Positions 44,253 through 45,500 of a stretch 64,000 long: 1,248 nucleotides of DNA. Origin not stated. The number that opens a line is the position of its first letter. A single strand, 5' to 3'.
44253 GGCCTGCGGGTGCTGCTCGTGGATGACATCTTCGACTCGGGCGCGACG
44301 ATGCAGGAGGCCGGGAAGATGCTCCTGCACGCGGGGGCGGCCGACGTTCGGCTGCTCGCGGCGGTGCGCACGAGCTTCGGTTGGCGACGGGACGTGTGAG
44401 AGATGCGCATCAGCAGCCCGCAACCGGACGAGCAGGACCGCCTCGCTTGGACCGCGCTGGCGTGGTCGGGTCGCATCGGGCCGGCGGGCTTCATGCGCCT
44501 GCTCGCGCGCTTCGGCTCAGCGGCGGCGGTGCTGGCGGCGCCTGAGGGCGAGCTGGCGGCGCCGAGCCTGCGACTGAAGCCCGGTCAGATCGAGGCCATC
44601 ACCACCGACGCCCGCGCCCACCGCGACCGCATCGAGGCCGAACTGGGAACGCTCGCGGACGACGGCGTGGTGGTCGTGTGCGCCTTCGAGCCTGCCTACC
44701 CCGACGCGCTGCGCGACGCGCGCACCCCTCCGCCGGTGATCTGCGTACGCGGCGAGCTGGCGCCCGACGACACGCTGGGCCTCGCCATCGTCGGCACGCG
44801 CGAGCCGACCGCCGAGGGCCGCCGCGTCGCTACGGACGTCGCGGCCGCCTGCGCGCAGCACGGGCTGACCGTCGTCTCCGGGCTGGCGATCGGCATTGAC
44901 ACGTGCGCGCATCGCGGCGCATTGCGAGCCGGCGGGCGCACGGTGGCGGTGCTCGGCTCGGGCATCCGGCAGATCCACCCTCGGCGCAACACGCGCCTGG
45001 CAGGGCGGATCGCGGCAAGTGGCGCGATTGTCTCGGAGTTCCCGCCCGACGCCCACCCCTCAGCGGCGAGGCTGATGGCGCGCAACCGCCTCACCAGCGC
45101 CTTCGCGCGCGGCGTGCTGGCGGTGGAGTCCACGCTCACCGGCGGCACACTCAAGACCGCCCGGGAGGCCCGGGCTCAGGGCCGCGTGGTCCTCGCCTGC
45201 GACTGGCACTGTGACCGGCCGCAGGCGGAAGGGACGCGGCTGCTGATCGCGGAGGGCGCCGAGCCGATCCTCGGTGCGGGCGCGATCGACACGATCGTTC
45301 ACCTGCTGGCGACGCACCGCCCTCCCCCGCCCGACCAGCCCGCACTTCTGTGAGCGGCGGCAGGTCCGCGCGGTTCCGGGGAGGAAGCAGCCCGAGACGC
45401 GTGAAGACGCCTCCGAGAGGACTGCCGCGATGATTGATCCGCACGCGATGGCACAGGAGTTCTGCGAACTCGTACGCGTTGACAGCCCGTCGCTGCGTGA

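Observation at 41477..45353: ATPase-dead RecQ-fold protein fused to ComF-type phosphoribosyltransferase, operonic with dprA and divergent from a Cas4-like nuclease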

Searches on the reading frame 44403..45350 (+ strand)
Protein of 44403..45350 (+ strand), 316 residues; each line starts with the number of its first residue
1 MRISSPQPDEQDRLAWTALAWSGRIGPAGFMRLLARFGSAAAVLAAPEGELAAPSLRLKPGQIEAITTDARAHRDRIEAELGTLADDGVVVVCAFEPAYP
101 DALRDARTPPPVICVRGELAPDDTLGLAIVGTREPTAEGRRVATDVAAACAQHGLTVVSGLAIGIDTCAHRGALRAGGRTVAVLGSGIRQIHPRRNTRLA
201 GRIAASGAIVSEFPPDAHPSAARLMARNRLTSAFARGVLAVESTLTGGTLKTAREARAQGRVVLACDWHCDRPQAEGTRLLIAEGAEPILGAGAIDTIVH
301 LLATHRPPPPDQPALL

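Call 5: search_protein_families(library=pfam, proteins=[window:44403-45350:+], max_evalue=1)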
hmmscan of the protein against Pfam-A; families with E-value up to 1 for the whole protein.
window:44403-45350:+ (316 aa): 3 families
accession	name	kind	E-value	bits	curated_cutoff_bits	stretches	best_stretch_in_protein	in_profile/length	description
PF02481.21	DNA_processg_A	-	6.2e-61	205.7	29.6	1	86-289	4-210/212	DNA recombination-mediator protein A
PF21102.3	DprA_N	-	9.4e-09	35.3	22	1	10-46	1-37/64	DprA-like N-terminal HHH domain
PF18306.6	LDcluster4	-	0.00011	22.2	26.3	1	128-186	5-64/151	SLOG cluster4 family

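Call 6: search_protein_families(library=ncbifam, proteins=[window:44403-45350:+], max_evalue=1)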
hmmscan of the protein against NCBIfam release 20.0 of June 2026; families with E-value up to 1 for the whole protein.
window:44403-45350:+ (316 aa): 3 families
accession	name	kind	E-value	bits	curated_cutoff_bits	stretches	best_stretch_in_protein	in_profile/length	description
TIGR00732.1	dprA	equivalog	3.6e-60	202.9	191.15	1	90-290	10-211/220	DNA-processing protein DprA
NF008007.0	PRK10736.1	equivalog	4.6e-53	180.7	495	1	71-290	54-274/374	DNA-protecting protein DprA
TIGR00725.1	TIGR00725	hypoth_equivalog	0.018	14.5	106.9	1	127-185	4-62/159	TIGR00725 family protein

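Call 16: search_protein_families(library=padloc, proteins=[window:44403-45350:+], max_evalue=0.01)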
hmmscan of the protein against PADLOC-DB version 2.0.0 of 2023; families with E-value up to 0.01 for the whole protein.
window:44403-45350:+ (316 aa): 3 families
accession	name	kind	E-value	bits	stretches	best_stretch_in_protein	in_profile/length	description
PDLC03961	ShosA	-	4.9e-60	201.4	1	69-272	59-264/303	-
PDLC03927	PsyrA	-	9e-36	121.8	1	81-289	86-293/398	-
PDLC02997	ShosA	-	1.4e-26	91.6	1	87-274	93-281/327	-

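Call 51: find_homologous_proteins(query=window:44403-45350:+, max_evalue=1e-30)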
Query window:44403-45350:+ (316 aa): 1858 proteins with E <= 1e-30 among 8000 candidates; the best 120 are listed.
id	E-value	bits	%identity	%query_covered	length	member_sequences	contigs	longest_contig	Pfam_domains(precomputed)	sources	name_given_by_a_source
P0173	9.4e-200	680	100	100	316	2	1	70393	PF02481.22,PF21102.4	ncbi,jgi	-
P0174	1.8e-153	528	78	100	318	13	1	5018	PF02481.22,PF18306.7,PF21102.4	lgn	-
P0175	1.3e-147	509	76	97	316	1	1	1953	PF02481.22,PF18306.7,PF21102.4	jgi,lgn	jgi:DNA processing protein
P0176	1.5e-147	509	75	97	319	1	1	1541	PF02481.22,PF18306.7,PF21102.4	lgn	-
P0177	1.8e-145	502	74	97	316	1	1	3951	PF02481.22,PF18306.7,PF21102.4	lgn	-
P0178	5.5e-144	497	74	97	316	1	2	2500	PF02481.22,PF18306.7,PF21102.4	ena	-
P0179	8.0e-144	497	74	100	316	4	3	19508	PF02481.22,PF18306.7,PF21102.4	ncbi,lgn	ncbi:MAG: DNA-processing protein DprA [Armatimonadota bacterium]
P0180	3.2e-143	495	74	100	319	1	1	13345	PF02481.22,PF18306.7,PF21102.4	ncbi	-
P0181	3.5e-143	495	73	97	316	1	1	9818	PF02481.22,PF18306.7,PF21102.4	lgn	-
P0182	9.1e-143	493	74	100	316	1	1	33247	PF02481.22,PF18306.7,PF21102.4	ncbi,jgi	ncbi:MAG: DNA-processing protein DprA [Armatimonadota bacterium]|jgi:DNA processing protein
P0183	6.6e-142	490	73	97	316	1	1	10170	PF02481.22,PF18306.7,PF21102.4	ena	-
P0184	7.8e-142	490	73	97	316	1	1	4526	PF02481.22,PF18306.7,PF21102.4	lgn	-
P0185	5.4e-141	487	75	100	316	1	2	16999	PF02481.22,PF18306.7,PF21102.4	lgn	-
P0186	8.3e-141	487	73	97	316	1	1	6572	PF02481.22,PF18306.7,PF21102.4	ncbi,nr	ncbi:MAG: DNA-protecting protein DprA [Armatimonadia bacterium]|nr:DNA-protecting protein DprA [Arma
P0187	3.4e-140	485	73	100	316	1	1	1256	PF02481.22,PF18306.7,PF21102.4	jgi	jgi:DNA processing protein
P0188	1.1e-138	480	72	97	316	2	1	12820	PF02481.22,PF18306.7,PF21102.4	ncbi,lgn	-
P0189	1.6e-137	476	72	97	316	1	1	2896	PF02481.22,PF18306.7,PF21102.4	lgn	-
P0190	2.0e-134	466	71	100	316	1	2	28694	PF02481.22,PF18306.7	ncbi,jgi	-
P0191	2.2e-134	466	69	97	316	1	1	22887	PF02481.22,PF18306.7,PF21102.4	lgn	-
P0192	4.6e-134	465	69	100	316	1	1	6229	PF02481.22,PF18306.7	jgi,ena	-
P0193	2.4e-133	462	69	100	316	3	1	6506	PF02481.22,PF18306.7,PF21102.4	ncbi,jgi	-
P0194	3.5e-133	462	68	100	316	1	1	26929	PF02481.22,PF18306.7,PF21102.4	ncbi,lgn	ncbi:MAG: DNA-processing protein DprA [Armatimonadota bacterium]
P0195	1.7e-132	459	70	100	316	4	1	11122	PF02481.22,PF18306.7,PF21102.4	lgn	-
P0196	7.4e-132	457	77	91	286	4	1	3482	PF02481.22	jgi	jgi:DNA processing protein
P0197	4.4e-131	455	68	100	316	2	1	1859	PF02481.22,PF18306.7,PF21102.4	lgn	-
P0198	2.2e-130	452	68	100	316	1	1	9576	PF02481.22,PF18306.7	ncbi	-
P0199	7.3e-130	451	68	100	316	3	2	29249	PF02481.22,PF18306.7,PF21102.4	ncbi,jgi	-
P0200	6.3e-129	448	68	100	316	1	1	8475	PF02481.22,PF18306.7,PF21102.4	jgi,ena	-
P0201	1.0e-127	444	67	100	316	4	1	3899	PF02481.22,PF18306.7,PF21102.4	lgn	-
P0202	8.1e-126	437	67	100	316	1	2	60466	PF02481.22,PF18306.7,PF21102.4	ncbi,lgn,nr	ncbi:MAG: DNA-processing protein DprA [Armatimonadota bacterium]|nr:DNA-processing protein DprA [Arm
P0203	1.3e-125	437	67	100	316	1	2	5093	PF02481.22,PF18306.7,PF21102.4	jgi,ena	-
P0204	2.1e-125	436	66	100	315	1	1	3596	PF02481.22,PF18306.7,PF21102.4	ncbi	-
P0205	7.2e-125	434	67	100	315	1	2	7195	PF02481.22,PF18306.7,PF21102.4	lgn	-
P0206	2.2e-123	429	65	100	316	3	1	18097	PF02481.22,PF18306.7,PF21102.4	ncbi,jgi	-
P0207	1.1e-122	427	66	100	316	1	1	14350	PF02481.22,PF18306.7,PF21102.4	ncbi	ncbi:MAG: DNA-processing protein DprA [Armatimonadota bacterium]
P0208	4.4e-122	425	64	100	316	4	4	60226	PF02481.22,PF18306.7,PF21102.4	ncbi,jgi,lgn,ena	-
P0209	1.5e-121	424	66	96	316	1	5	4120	PF02481.22,PF18306.7,PF21102.4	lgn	-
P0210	2.2e-121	423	65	100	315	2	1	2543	PF02481.22,PF18306.7,PF21102.4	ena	-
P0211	2.6e-121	423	65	100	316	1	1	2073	PF02481.22,PF18306.7,PF21102.4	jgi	jgi:DNA processing protein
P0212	1.2e-120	420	67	100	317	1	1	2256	PF02481.22,PF18306.7,PF21102.4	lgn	-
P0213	2.0e-120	420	64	100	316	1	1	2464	PF02481.22,PF18306.7,PF21102.4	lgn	-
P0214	2.4e-117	410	64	100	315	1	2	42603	PF02481.22,PF18306.7,PF21102.4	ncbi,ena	-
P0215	6.8e-117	408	65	100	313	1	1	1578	PF02481.22,PF18306.7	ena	-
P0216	7.6e-111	388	59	97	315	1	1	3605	PF02481.22,PF21102.4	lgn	-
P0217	1.4e-109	384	58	100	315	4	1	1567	PF02481.22,PF18306.7,PF21102.4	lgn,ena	-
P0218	2.2e-108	380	58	100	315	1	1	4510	PF02481.22,PF18306.7,PF21102.4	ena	-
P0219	2.3e-105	370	55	97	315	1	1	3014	PF02481.22,PF18306.7,PF21102.4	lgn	-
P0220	1.2e-104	368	59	100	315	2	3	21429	PF02481.22,PF18306.7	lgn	-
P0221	5.5e-104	366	57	97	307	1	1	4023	PF02481.22,PF18306.7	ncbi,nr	ncbi:MAG TPA: DNA-processing protein DprA, partial [Armatimonadota bacterium]|nr:DNA-processing prot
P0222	1.1e-103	365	56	100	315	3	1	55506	PF02481.22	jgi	-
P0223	6.1e-103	362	61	100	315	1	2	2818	PF02481.22,PF21102.4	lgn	-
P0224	3.6e-102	360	57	100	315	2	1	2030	PF02481.22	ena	-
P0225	2.6e-98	347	56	100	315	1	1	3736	PF02481.22,PF21102.4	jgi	-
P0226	4.8e-84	300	53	90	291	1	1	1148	PF02481.22,PF18306.7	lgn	-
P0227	5.7e-83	297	55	95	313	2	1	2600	PF02481.22,PF18306.7,PF21102.4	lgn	-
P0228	1.0e-82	296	54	94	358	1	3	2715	PF02481.22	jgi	jgi:DNA processing protein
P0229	1.4e-82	296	52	96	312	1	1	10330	PF02481.22,PF18306.7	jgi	-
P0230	2.0e-82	295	53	95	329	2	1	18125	PF02481.22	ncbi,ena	-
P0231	2.3e-81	292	54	95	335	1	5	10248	PF02481.22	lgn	-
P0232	7.5e-81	290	54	94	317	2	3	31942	PF02481.22,PF18306.7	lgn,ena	-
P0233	2.9e-80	288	50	94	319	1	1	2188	PF02481.22,PF18306.7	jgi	-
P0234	1.4e-79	286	50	95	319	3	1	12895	PF02481.22,PF18306.7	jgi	-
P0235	2.6e-79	285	52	88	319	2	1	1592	PF02481.22,PF18306.7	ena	-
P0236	6.7e-79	283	49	97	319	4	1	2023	PF02481.22,PF18306.7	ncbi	-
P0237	1.9e-77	279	49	93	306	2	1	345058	PF02481.22,PF18306.7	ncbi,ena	-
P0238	2.1e-77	278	50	93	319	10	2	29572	PF02481.22,PF18306.7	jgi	-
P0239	2.8e-77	278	49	94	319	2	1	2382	PF02481.22,PF18306.7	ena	-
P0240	1.7e-76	276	51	93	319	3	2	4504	PF02481.22,PF18306.7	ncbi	-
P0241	2.5e-75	272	53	91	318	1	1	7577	PF02481.22,PF18306.7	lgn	-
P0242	6.3e-75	270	49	97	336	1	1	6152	PF02481.22,PF18306.7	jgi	jgi:DNA processing protein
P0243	4.1e-74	268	48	93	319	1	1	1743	PF02481.22,PF18306.7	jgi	-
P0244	2.1e-73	265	49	94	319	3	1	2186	PF02481.22,PF18306.7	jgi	-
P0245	1.3e-71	260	51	88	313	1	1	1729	PF02481.22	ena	-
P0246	4.5e-71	258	48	95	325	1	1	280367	PF02481.22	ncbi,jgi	-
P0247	5.7e-71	257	49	95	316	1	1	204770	PF02481.22,PF21102.4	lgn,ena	-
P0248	6.2e-71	257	56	74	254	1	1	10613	PF02481.22,PF18306.7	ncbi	-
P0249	1.5e-70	256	48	91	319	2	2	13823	PF02481.22,PF18306.7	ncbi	-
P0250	2.3e-70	255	51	85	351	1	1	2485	PF02481.22,PF18306.7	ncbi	-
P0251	8.9e-70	253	46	96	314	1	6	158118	PF02481.22,PF18306.7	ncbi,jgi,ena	jgi:DNA processing protein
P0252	3.1e-69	252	48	95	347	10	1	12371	PF02481.22,PF18306.7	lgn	-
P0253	7.6e-69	250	48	94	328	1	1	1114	PF02481.22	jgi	jgi:DNA processing protein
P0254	1.7e-67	246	48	93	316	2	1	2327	PF02481.22,PF18306.7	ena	-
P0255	8.1e-67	244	47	98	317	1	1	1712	PF02481.22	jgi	-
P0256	1.0e-66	243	47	96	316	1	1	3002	PF02481.22,PF21102.4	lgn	-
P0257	2.6e-66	242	45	99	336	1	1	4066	PF02481.22,PF21102.4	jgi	jgi:DNA processing protein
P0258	5.5e-66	241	45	95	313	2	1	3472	PF02481.22,PF14520.13,PF00633.30,PF18306.7,PF21102.4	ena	-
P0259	7.8e-66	241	68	55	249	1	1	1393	PF02481.22,PF01408.29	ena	-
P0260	1.2e-65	240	48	92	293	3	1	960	PF02481.22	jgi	-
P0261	2.6e-65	239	44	92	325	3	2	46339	PF02481.22,PF18306.7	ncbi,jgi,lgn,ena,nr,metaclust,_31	ncbi:MAG: DNA-protecting protein DprA [candidate division WS1 bacterium]|jgi:DNA processing protein|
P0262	6.1e-65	238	47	97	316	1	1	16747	PF02481.22,PF21102.4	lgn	-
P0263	1.0e-64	237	46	94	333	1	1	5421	PF02481.22,PF21102.4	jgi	jgi:DNA processing protein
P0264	1.2e-63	233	49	89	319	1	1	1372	PF02481.22,PF18306.7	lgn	-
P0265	1.2e-63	233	46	95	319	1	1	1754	PF02481.22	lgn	-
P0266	1.2e-62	230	43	97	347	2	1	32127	PF02481.22,PF18306.7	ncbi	-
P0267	5.0e-62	228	43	94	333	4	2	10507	PF02481.22,PF18306.7,PF21102.4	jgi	-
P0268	1.4e-61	227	44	97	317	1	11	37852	PF02481.22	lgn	-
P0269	3.5e-61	225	48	89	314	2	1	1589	PF02481.22,PF21102.4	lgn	-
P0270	3.8e-61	225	45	95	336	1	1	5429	PF02481.22,PF21102.4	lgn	-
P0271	4.1e-61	225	45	100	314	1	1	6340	PF02481.22,PF21102.4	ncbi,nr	ncbi:MAG: DNA-protecting protein DprA [Armatimonadetes bacterium]|nr:DNA-protecting protein DprA [Ar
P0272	1.1e-59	220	47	96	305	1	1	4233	PF02481.22,PF14520.13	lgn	-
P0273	1.2e-59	220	45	95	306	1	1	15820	PF02481.22,PF14520.13,PF18306.7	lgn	-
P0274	2.3e-59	219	42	95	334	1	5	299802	PF02481.22,PF18306.7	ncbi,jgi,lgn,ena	-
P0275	4.0e-59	218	47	92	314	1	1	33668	PF02481.22,PF21102.4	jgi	jgi:DNA processing protein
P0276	4.4e-59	218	45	95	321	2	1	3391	PF02481.22,PF18306.7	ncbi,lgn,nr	ncbi:MAG: DNA-protecting protein DprA [Armatimonadetes bacterium]|nr:DNA-protecting protein DprA [Ar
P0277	9.2e-59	217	45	96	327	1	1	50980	PF02481.22,PF18306.7,PF21102.4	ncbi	-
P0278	5.6e-58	215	43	94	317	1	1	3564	PF02481.22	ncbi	-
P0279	3.7e-55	205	46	96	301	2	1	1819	PF02481.22,PF14520.13,PF18306.7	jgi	-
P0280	1.1e-54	204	44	94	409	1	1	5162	PF02481.22,PF17782.8,PF14520.13,PF18306.7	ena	-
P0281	2.0e-54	203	43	94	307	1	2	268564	PF02481.22,PF14520.13,PF18306.7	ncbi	-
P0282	4.9e-54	202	49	87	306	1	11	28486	PF02481.22,PF14520.13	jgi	jgi:DNA processing protein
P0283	5.8e-54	202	44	79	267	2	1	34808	PF02481.22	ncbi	ncbi:MAG: DNA-processing protein DprA, partial [Armatimonadota bacterium]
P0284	8.4e-54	201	46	97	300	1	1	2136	PF02481.22,PF14520.13,PF18306.7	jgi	jgi:DNA processing protein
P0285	1.2e-53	200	44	94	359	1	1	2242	PF02481.22,PF17782.8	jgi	jgi:DNA processing protein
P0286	1.9e-53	200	45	89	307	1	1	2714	PF02481.22,PF14520.13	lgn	-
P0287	3.9e-53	199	44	88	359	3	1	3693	PF02481.22,PF17782.8,PF18306.7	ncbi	-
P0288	4.8e-53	199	43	89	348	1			PF02481.22,PF17782.8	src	-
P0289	1.6e-52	197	43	88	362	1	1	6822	PF02481.22,PF17782.8,PF18306.7,PF21102.4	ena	-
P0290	2.8e-52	196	42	90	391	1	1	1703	PF02481.22,PF17782.8,PF14520.13,PF18306.7,PF21102.4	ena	-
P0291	3.4e-52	196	45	86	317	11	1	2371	PF02481.22,PF21102.4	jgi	jgi:DNA processing protein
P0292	4.4e-52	195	45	88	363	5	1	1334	PF02481.22,PF17782.8,PF12802.14,PF18306.7,PF21102.4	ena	-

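Call 52: find_encoding_contigs(protein=P0222, flank=5000, max_places=1)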
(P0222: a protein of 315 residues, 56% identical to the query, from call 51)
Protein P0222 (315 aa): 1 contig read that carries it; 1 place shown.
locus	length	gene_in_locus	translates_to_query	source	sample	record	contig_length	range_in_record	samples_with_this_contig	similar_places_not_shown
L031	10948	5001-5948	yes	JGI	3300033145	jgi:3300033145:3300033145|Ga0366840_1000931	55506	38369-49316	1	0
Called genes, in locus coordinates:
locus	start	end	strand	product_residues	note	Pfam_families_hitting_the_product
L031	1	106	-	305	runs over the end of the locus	PF00535:Glycos_transf_2, PF13641:Glyco_tranf_2_3, PF13632:Glyco_trans_2_3 (weak)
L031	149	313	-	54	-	PF03966:Trm112p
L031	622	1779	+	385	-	-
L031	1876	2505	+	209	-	PF00702:Hydrolase, PF13419:HAD_2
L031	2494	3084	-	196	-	PF00924:MS_channel_2nd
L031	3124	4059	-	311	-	PF13485:Peptidase_MA_2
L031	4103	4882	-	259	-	PF12705:PDDEXK_1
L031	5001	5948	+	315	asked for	PF02481:DNA_processg_A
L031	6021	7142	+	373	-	PF04389:Peptidase_M28, PF01546:Peptidase_M20, PF05343:Peptidase_M42 (weak), PF07687:M20_dimer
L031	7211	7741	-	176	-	PF09918:DUF2148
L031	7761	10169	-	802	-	PF00488:MutS_V, PF01713:Smr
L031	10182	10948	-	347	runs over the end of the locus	PF00850:Hist_deacetyl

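Call 53: find_encoding_contigs(protein=P0237, flank=5000, max_places=1)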
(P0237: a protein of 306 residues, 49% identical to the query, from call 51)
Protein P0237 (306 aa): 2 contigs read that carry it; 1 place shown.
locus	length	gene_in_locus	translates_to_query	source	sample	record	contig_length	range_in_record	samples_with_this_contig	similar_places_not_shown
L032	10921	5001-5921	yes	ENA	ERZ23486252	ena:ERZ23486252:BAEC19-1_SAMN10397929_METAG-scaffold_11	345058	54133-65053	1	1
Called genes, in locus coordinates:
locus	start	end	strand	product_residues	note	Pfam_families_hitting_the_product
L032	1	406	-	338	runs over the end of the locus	PF01476:LysM, PF07501:G5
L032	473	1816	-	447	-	PF22694:CtpB_N-like, PF00595:PDZ, PF13180:PDZ_2, PF17820:PDZ_6, PF03572:Peptidase_S41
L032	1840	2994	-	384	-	PF24568:CC_PcsB, PF01551:Peptidase_M23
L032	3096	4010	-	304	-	PF18075:FtsX_ECD, PF02687:FtsX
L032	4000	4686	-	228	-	PF00005:ABC_tran, PF13304:AAA_21 (faint)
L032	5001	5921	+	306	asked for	PF02481:DNA_processg_A, PF18306:LDcluster4 (weak)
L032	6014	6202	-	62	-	-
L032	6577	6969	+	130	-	PF00072:Response_reg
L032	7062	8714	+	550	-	PF02310:B12-binding (faint), PF04055:Radical_SAM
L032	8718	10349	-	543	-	PF00072:Response_reg, PF13581:HATPase_c_2 (faint), PF02518:HATPase_c, PF00072:Response_reg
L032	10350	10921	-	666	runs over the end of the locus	PF00989:PAS (weak), PF08448:PAS_4 (weak), PF13426:PAS_9 (weak), PF00512:HisKA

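Call 54: find_encoding_contigs(protein=P0251, flank=5000, max_places=1)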
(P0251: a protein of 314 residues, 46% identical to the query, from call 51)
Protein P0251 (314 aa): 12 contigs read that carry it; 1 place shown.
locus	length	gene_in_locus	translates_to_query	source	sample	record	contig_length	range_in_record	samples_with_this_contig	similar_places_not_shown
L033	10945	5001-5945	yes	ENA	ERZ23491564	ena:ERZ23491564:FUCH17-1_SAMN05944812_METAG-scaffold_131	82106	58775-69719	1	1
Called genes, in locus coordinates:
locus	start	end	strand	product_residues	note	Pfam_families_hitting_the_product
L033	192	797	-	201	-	PF03412:Peptidase_C39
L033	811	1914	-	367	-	-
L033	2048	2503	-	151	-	-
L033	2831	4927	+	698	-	PF00270:DEAD, PF04851:ResIII (faint), PF00271:Helicase_C, PF16124:RecQ_Zn_bind, PF00156:Pribosyltran (weak)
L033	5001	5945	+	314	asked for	PF02481:DNA_processg_A, PF18306:LDcluster4 (faint)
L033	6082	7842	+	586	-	-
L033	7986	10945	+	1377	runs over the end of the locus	PF07517:SecA_DEAD, PF01043:SecA_PP_bind, PF21090:P-loop_SecA, PF07516:SecA_SW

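Call 60: find_encoding_contigs(protein=P0173, flank=10000, max_places=1)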
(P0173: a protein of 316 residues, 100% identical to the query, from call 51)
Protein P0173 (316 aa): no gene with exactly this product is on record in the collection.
